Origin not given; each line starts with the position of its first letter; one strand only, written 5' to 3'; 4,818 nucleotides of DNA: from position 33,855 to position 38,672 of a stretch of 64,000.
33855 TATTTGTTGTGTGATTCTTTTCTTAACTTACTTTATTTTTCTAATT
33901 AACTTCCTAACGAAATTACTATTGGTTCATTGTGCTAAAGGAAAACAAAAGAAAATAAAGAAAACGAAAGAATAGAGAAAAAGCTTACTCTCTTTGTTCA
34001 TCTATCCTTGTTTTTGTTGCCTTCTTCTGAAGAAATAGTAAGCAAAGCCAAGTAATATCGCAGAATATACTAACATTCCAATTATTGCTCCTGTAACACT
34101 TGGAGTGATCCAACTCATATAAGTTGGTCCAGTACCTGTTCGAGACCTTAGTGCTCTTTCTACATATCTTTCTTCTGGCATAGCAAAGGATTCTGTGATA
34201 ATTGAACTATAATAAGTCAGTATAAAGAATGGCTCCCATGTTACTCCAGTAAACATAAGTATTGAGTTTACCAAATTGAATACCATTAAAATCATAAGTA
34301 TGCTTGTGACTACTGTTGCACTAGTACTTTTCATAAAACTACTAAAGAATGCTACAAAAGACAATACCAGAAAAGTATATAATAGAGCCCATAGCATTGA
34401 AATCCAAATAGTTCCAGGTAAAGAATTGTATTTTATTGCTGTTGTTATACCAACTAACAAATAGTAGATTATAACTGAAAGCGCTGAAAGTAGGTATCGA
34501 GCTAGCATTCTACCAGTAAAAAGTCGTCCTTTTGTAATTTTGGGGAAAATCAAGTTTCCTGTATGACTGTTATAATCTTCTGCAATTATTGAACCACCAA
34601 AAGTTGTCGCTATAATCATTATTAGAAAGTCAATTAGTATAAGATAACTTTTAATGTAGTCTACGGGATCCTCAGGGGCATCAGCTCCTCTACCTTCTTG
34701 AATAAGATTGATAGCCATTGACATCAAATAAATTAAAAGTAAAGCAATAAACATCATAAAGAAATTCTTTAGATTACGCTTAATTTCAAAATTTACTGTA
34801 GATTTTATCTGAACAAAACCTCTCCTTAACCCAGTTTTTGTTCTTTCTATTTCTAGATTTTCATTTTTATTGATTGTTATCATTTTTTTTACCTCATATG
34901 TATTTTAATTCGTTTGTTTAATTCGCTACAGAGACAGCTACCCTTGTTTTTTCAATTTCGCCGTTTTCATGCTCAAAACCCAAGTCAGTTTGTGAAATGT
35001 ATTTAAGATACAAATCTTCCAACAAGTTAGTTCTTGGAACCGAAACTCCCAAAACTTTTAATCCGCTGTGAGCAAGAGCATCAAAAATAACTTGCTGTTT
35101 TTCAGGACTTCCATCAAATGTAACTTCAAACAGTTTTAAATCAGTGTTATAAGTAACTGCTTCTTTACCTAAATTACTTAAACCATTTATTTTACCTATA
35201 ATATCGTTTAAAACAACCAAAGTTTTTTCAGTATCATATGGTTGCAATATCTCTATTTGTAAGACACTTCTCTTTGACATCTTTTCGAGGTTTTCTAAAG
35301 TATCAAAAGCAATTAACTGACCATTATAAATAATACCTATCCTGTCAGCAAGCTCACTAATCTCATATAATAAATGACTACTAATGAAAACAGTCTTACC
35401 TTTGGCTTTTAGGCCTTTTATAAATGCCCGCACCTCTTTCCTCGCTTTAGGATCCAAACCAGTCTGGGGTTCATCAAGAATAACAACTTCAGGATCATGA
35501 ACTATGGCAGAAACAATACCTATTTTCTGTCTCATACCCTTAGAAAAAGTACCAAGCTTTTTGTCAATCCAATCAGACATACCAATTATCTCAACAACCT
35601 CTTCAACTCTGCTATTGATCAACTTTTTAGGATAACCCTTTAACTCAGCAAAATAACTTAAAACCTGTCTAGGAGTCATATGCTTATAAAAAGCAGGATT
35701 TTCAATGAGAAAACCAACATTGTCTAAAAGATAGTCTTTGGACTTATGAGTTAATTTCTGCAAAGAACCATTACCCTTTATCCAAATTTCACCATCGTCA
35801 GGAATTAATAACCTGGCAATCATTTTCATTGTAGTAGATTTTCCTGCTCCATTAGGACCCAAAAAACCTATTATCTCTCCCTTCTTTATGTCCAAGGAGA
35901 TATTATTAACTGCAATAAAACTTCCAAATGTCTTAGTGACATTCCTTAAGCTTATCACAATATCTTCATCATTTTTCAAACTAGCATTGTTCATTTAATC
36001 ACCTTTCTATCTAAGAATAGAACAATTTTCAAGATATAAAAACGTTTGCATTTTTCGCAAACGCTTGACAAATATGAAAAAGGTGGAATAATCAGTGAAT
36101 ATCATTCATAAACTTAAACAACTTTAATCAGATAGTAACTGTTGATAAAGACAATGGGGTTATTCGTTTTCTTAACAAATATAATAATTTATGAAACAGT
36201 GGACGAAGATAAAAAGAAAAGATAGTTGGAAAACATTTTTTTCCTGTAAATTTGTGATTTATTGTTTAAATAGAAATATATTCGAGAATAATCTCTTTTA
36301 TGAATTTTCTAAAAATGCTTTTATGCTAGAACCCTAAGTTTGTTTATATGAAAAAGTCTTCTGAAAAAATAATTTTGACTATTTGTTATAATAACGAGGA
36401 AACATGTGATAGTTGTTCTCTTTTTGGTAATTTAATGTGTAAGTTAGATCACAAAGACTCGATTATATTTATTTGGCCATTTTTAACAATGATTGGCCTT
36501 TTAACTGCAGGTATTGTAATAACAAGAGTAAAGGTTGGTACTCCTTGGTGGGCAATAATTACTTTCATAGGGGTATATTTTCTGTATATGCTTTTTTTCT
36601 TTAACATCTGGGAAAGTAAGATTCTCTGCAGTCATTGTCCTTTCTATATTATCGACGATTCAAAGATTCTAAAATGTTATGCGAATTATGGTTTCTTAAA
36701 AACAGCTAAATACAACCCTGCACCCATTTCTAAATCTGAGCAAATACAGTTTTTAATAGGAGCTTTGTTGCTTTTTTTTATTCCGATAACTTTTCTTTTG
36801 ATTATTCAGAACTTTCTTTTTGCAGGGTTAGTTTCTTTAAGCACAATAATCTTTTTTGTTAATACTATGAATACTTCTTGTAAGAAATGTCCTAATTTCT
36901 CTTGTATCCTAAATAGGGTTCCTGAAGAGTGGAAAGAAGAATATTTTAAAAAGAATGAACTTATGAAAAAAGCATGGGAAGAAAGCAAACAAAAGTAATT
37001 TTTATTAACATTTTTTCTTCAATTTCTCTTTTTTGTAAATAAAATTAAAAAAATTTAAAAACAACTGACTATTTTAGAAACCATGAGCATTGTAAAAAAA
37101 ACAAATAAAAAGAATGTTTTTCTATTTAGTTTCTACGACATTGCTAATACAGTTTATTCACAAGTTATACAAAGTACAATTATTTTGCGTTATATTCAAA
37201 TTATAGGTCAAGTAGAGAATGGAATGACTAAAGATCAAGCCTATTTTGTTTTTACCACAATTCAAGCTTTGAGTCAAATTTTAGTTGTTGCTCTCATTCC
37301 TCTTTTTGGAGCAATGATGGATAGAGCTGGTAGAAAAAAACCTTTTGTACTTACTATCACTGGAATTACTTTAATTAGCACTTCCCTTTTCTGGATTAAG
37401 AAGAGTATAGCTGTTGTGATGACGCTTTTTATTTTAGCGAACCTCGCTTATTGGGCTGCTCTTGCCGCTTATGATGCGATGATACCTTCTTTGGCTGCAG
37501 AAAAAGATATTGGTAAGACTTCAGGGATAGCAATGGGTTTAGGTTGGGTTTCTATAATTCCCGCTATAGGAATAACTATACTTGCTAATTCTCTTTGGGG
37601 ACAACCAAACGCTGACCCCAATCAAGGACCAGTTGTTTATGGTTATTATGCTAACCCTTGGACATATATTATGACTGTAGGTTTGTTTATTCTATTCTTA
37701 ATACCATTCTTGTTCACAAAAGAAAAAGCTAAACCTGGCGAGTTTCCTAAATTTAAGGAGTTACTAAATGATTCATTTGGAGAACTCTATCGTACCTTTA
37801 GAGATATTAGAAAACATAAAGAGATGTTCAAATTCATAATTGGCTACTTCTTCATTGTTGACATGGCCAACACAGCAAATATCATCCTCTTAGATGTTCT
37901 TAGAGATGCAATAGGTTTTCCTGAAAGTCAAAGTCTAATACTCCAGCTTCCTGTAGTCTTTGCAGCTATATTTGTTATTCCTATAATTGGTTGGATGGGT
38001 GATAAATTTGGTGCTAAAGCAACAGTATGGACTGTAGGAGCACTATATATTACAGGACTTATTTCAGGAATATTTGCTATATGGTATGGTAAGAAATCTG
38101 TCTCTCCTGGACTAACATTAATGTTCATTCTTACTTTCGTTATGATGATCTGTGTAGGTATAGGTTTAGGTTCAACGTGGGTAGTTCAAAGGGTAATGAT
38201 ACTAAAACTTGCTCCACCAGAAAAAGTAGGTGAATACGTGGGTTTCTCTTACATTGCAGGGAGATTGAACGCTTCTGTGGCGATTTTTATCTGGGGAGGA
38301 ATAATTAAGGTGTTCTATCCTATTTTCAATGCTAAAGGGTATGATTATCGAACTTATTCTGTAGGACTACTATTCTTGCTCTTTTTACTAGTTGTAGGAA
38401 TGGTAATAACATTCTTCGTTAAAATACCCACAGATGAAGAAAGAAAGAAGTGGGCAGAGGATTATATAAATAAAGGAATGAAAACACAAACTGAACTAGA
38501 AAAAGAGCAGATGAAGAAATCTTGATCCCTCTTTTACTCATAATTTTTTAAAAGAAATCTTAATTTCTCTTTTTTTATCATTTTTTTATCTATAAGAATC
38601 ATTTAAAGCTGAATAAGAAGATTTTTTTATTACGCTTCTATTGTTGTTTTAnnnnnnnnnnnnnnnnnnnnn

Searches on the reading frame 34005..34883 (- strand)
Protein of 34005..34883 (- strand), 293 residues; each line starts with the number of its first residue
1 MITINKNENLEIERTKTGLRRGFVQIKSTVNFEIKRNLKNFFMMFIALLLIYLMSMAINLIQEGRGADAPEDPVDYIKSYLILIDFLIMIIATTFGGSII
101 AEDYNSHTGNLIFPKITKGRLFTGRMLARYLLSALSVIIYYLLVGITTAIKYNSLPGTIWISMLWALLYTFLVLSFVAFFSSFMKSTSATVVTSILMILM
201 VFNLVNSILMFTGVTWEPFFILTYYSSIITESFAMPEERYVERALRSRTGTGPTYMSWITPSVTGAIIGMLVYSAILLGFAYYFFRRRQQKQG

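Call 82: search_protein_families(library=pfam, proteins=[window:34005-34883:-], max_evalue=0.00001)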
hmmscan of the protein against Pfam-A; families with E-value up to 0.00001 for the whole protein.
window:34005-34883:- (293 aa): 2 families
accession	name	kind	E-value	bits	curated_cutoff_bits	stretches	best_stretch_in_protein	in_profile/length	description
PF12679.13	ABC2_membrane_2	-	1.6e-07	31.4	27.2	1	63-288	72-281/283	ABC-2 family transporter protein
PF12698.13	ABC2_membrane_3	-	5.1e-07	29.5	31.6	1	76-210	160-292/347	ABC-2 family transporter protein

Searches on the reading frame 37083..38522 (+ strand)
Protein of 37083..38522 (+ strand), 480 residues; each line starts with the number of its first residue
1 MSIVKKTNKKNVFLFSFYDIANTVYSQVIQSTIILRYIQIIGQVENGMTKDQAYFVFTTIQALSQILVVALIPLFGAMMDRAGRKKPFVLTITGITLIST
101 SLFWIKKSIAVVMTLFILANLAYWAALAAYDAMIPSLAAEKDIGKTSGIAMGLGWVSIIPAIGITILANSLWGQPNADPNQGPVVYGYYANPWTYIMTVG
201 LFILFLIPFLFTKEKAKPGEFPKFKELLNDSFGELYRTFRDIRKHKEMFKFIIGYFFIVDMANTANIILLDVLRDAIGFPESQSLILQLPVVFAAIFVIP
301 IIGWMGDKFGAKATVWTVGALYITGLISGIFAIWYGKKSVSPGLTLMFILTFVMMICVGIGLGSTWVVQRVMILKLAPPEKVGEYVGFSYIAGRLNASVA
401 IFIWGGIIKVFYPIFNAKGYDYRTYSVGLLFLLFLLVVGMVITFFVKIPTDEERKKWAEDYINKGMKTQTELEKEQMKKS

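Call 3: search_protein_families(library=pfam, proteins=[window:37083-38522:+], max_evalue=0.1)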
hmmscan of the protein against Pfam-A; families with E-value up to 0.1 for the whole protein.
window:37083-38522:+ (480 aa): 2 families
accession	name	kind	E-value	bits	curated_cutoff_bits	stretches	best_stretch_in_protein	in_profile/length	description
PF07690.21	MFS_1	-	5.8e-26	91.7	33.4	1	44-399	25-345/347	Major Facilitator Superfamily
PF11700.14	ATG22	-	2.6e-17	63.1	24.1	2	147-448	194-474/482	Vacuole effluxer Atg22 like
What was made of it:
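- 37083..38525 (+): Upstream MFS transporter gene (neighbour; membership in the system not shown). Pfam MFS_1 and ATG22 (call 3).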

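Call 39: search_solved_structures(query=window:37083-38522:+, max_evalue=0.01)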
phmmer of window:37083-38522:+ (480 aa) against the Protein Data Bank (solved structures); distinct sequences matched with E-value up to 0.01: 0.
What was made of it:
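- Tried and rejected: The single MFS sequence gave none at E up to 0.01 (call 39).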

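Call 62: search_solved_structures(query=A5, max_evalue=10)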
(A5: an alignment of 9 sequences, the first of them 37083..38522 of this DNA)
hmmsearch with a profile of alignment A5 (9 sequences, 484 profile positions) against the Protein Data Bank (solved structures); distinct sequences matched with E-value up to 10: 0.
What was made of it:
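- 37083..38525 (+): No sequence link to MFSD1 or any solved MFS (calls 39, 62).
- On GLMP / NCU-G1 (target protein 39930-41000): No sequence link to MFSD1 (calls 39, 62).
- Closest known: GLMP. Different: The neighbouring MFS shows no specific link to MFSD1 (calls 39, 62) and is absent from many loci.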
